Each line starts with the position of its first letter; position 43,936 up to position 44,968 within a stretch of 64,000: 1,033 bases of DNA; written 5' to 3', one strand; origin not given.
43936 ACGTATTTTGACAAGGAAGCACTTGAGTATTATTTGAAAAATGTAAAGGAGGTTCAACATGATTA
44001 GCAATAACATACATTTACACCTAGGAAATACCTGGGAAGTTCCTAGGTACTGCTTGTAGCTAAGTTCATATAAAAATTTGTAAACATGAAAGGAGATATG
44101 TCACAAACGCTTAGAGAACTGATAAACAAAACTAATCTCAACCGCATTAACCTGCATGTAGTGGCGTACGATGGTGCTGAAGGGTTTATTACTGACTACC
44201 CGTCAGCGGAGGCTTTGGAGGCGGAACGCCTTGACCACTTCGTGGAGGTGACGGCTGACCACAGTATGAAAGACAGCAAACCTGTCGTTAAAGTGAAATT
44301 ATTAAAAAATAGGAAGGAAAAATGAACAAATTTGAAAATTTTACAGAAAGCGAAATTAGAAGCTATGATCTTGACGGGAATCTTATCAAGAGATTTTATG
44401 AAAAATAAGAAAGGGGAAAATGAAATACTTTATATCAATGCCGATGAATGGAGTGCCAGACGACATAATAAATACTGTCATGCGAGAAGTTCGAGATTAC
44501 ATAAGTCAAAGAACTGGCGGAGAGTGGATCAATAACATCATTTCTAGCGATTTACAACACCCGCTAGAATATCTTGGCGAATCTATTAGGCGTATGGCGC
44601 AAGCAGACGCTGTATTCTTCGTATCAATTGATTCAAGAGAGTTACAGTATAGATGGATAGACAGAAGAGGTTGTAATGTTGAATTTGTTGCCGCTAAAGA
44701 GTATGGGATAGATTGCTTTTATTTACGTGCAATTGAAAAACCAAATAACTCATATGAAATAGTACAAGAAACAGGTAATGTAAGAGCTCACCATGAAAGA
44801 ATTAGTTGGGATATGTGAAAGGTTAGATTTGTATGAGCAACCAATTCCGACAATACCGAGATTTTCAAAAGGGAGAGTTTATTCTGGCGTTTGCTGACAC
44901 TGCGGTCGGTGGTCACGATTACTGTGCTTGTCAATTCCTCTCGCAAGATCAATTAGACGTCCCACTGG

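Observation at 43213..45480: Large terminase split into separate ATPase and nuclease ORFs by an 831-bp insert carrying two genes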

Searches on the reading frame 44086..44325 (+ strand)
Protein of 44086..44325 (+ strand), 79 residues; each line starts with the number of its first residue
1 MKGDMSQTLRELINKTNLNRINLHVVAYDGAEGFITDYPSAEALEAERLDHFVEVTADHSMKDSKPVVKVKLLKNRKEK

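Call 3: search_protein_families(library=pfam, proteins=[window:44086-44325:+], max_evalue=0.1)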
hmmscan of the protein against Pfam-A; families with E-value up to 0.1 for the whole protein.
window:44086-44325:+ (79 aa): 0 families

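Call 4: search_protein_families(library=phrogs, proteins=[window:44086-44325:+], max_evalue=0.01)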
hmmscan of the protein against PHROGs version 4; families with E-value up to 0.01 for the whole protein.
window:44086-44325:+ (79 aa): 0 families

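Call 39: find_encoding_contigs(protein=window:44086-44325:+, flank=4000, max_places=8)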
Protein window:44086-44325:+ (79 aa): 6 contigs read that carry it; 6 places shown.
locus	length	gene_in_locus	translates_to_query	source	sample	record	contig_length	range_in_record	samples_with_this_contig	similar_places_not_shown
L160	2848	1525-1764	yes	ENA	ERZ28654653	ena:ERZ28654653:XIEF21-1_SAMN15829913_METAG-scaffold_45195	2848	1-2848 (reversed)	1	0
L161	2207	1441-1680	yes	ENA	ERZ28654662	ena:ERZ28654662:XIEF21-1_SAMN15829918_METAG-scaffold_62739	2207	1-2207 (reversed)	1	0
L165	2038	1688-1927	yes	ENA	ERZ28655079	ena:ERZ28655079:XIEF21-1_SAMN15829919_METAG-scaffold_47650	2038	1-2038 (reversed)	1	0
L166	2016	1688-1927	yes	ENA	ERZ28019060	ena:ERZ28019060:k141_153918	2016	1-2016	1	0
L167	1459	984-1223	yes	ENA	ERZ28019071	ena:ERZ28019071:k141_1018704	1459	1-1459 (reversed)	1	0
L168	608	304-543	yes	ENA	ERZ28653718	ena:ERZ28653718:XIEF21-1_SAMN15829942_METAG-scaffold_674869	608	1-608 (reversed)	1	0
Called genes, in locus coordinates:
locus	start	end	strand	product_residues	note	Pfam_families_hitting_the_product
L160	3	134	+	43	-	?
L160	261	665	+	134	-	-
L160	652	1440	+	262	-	-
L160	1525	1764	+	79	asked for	-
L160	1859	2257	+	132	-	-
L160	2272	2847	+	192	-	?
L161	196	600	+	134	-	-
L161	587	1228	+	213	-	-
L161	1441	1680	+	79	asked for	-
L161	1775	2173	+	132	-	-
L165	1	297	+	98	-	?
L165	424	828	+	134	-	-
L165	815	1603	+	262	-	-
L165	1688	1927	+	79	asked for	-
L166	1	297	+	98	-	?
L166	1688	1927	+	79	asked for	-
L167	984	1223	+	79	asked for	-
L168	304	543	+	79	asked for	-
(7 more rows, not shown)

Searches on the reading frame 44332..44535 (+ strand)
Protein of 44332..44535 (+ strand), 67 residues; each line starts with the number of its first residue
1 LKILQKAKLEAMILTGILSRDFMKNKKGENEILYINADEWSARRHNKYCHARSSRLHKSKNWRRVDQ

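Call 3: search_protein_families(library=pfam, proteins=[window:44332-44535:+], max_evalue=0.1)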
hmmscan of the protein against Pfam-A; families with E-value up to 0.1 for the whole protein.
window:44332-44535:+ (67 aa): 1 family
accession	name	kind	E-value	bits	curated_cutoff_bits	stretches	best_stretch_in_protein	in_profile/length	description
PF09488.16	Osmo_MPGsynth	-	0.098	11.9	27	1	4-61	141-193/381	Mannosyl-3-phosphoglycerate synthase (osmo_MPGsynth)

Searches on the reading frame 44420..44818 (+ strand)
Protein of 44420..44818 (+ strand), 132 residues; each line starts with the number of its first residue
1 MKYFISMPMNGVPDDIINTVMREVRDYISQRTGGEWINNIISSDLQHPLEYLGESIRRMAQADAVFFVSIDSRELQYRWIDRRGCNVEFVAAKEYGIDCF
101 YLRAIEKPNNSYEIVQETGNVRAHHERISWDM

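Call 3: search_protein_families(library=pfam, proteins=[window:44420-44818:+], max_evalue=0.1)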
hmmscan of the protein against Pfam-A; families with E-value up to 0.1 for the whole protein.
window:44420-44818:+ (132 aa): 0 families

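Call 4: search_protein_families(library=phrogs, proteins=[window:44420-44818:+], max_evalue=0.01)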
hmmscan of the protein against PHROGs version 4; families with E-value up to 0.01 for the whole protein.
window:44420-44818:+ (132 aa): 1 family
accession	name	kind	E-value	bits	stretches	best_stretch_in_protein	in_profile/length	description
phrog_355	-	DNA, RNA and nucleotide metabolism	3.7e-05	24.3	1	1-120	75-191/249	nucleoside 2-deoxyribosyltransferase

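Call 38: find_encoding_contigs(protein=window:44420-44818:+, flank=4000, max_places=8)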
Protein window:44420-44818:+ (132 aa): 5 contigs read that carry it; 5 places shown.
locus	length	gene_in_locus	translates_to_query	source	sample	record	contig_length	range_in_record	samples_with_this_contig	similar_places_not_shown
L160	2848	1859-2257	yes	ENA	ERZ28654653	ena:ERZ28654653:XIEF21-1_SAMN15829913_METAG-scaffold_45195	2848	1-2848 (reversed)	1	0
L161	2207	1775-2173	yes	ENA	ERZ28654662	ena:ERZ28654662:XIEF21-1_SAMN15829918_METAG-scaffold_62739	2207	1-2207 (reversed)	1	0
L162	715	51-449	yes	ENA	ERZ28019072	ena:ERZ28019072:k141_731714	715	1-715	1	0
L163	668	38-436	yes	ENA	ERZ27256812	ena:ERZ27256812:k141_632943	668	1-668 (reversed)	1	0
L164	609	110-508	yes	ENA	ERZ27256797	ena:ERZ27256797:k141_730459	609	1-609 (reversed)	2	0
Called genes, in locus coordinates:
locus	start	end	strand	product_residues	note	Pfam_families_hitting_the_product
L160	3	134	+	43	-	?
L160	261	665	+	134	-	-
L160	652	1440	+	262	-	-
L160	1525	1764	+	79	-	-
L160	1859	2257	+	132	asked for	-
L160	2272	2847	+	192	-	?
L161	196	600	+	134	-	-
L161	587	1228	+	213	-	-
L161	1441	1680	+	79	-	-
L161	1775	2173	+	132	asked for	-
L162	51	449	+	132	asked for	-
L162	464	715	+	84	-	?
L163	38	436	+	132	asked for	-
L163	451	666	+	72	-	?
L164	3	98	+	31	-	?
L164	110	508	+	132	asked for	-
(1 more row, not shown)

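Call 50: find_homologous_proteins(query=window:44420-44815:+, max_evalue=0.001)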
Query window:44420-44815:+ (132 aa): 1 proteins with E <= 0.001 among 3 candidates.
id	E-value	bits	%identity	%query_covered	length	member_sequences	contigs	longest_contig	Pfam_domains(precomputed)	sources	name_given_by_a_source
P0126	1.1e-84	299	100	100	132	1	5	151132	-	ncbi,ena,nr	ncbi:hypothetical protein IJJ08_03775 [bacterium]|nr:hypothetical protein [bacterium]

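Call 54: search_protein_representatives(protein=window:44420-44815:+)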
Query: 132 residues. Proteins with E-value up to 0.001 (for the whole library): 154; up to 1e-10: 3; up to 1e-30: 0. The best 150 are listed.
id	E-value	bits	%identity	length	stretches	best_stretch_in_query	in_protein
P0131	3.3e-26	108.2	53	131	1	1-106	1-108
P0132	9.5e-25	103.5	47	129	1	7-111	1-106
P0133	2.9e-12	63.1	37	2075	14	74-97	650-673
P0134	3.6e-08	49.8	44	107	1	2-99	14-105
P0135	1.6e-07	47.7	41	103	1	2-100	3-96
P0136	2.4e-07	47.2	49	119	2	37-101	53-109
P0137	2.5e-07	47.1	40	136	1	1-95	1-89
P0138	4.2e-07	46.4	37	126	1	1-119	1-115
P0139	5.0e-07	46.1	38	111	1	2-101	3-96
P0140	5.1e-07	46.1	47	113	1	2-102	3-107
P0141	5.2e-07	46.1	39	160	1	3-102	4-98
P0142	5.3e-07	46.1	40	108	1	1-106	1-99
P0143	6.3e-07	45.8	40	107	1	2-106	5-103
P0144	6.5e-07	45.8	39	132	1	3-104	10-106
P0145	1.1e-06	45.0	41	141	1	3-106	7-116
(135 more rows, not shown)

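Call 57: search_protein_families(library=pfam, alignment_id=A3, max_evalue=0.01)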
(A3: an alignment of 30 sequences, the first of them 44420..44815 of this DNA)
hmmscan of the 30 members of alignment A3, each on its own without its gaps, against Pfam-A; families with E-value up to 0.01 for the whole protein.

A. member 1, window:44420-44815:+ (132 aa): 0 families

B. families by the number of members that match (of 30 scanned): 5 families
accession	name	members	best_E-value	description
PF14359.12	DUF4406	23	3.4e-11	Domain of unknown function (DUF4406)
PF17965.7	MucBP_2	1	0.0047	Mucin binding domain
PF24963.1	DUF7768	1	0.0052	Domain of unknown function (DUF7768)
PF13793.12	Pribosyltran_N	1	0.0094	N-terminal domain of ribose phosphate pyrophosphokinase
PF01356.24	A_amylase_inhib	1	0.0098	Alpha amylase inhibitor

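Call 58: find_encoding_contigs(protein=P0131, flank=4000, max_places=4)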
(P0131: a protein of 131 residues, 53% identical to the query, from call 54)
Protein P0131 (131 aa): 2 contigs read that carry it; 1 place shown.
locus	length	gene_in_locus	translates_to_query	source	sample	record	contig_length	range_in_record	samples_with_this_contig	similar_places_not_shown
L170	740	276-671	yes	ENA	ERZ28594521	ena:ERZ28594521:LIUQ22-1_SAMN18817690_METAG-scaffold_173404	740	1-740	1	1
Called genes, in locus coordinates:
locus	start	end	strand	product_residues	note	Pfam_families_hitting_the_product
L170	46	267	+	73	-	-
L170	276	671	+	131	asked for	-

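Call 59: find_encoding_contigs(protein=P0132, flank=4000, max_places=4)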
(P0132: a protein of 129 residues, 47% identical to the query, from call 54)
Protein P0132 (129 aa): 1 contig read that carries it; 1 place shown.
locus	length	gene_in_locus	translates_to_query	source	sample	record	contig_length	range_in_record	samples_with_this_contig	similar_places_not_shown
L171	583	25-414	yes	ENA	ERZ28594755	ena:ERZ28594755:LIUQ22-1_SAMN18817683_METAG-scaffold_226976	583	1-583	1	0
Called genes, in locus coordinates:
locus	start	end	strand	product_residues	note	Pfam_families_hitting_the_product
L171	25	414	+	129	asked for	-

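Call 91: predict_structure(alignment_id=A3)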
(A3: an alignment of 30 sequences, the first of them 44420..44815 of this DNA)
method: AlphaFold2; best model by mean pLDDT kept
length: 132 residues; sequences in the alignment: 30
mean_pLDDT: 91.0   pTM: 0.85
mean pLDDT of the five models: 91.0, 90.8, 90.6, 90.3, 90.0
residues with pLDDT >= 90: 105; 70-90: 14; 50-70: 12; < 50: 1
segments of 3 or more residues with pLDDT < 50: none
pLDDT, mean of each block of 10 residues (from residue 1): 95 95 94 88 89 96 97 95 95 96 97 90 63 56
secondary structure, 60 per line:
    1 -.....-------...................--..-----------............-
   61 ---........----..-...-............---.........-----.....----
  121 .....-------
elements in order: E2-6 H14-32 H48-59 E64-71 H83-94 E98-106 E112-116 H121-125

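Call 93: fold_search(model_id=the predicted structure, library=pdb)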
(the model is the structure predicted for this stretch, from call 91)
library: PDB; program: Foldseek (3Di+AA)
matches with E <= 10: 1283; with E <= 0.001: 1
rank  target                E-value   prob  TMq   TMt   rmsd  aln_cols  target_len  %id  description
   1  2a0k_A                9.3e-04  1.00  0.56  0.48   8.2       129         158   15  Crystal structure of Nucleoside 2-deoxyribosyltransferase from Trypanosoma brucei at 1.8 A resolution (released 2005-07-26)
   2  7qsq_A                1.1e-03  0.99  0.43  0.44   9.5       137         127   18  Permutated N-terminal lobe of the ribose binding protein from Thermotoga maritima (released 2023-01-11)
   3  7qsq_C                1.4e-03  0.98  0.42  0.42  10.0       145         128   14  Permutated N-terminal lobe of the ribose binding protein from Thermotoga maritima (released 2023-01-11)
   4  6qai_B                3.9e-03  1.00  0.56  0.50   8.2       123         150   14  2-desoxiribosyltransferase from Leishmania mexicana (released 2018-12-26)
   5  6qai_A                3.9e-03  1.00  0.54  0.46   8.5       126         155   15  2-desoxiribosyltransferase from Leishmania mexicana (released 2018-12-26)
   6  8uav_A                1.6e-02  0.80  0.37  0.25   6.7       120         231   15  Cryo-EM Structure of Brucella Abortus Lumazine Synthase (BLS) Engineered with Shiga Toxin I subunit B (Stx1B) (released 2025-03-26)
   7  6evs_A                1.8e-02  0.99  0.54  0.52   4.1       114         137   12  Characterization of 2-deoxyribosyltransferase from psychrotolerant bacterium Bacillus psychrosaccharolyticus: a suitab (released 2018-11-14)
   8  1di0_A                1.8e-02  0.77  0.39  0.36  10.0       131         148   15  CRYSTAL STRUCTURE OF LUMAZINE SYNTHASE FROM BRUCELLA ABORTUS (released 2000-04-24)
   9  7un8_C                2.6e-02  0.95  0.45  0.22   5.0       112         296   16  SfSTING with c-di-GMP single fiber (released 2022-07-27)
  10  1t13_D                2.8e-02  0.77  0.39  0.36   6.5       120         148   14  Crystal Structure Of Lumazine Synthase From Brucella Abortus Bound To 5-nitro-6-(D-ribitylamino)-2,4(1H,3H) pyrimidine (released 2005-04-19)
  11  1di0_D                3.0e-02  0.75  0.40  0.37  10.0       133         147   14  CRYSTAL STRUCTURE OF LUMAZINE SYNTHASE FROM BRUCELLA ABORTUS (released 2000-04-24)
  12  7un8_A                3.9e-02  0.94  0.46  0.23   4.9       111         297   17  SfSTING with c-di-GMP single fiber (released 2022-07-27)
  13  9ouf                  3.9e-02  0.63  0.37  0.35   6.1       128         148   16  Crystal structure of an ADP-ribosyl hydrolase from Streptococcus parasanguinis (released 2025-07-30)
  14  8uaw_A                3.9e-02  0.60  0.38  0.25  10.0       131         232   14  Cryo-EM Structure of Brucella Abortus Lumazine Synthase (BLS) Engineered with Shiga Toxin II subunit B (Stx2B) (released 2025-03-26)
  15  8v6t_B                4.5e-02  0.93  0.45  0.38   6.2       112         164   12  Crystal structure of EcThsB2 (released 2024-06-12)
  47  8qc0_A                1.1e-01  0.97  0.55  0.50   3.6       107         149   14  Nucleoside 2'deoxyribosyltransferase from Chroococcidiopsis thermalis PCC 7203 WT ribosylated (released 2024-02-21)
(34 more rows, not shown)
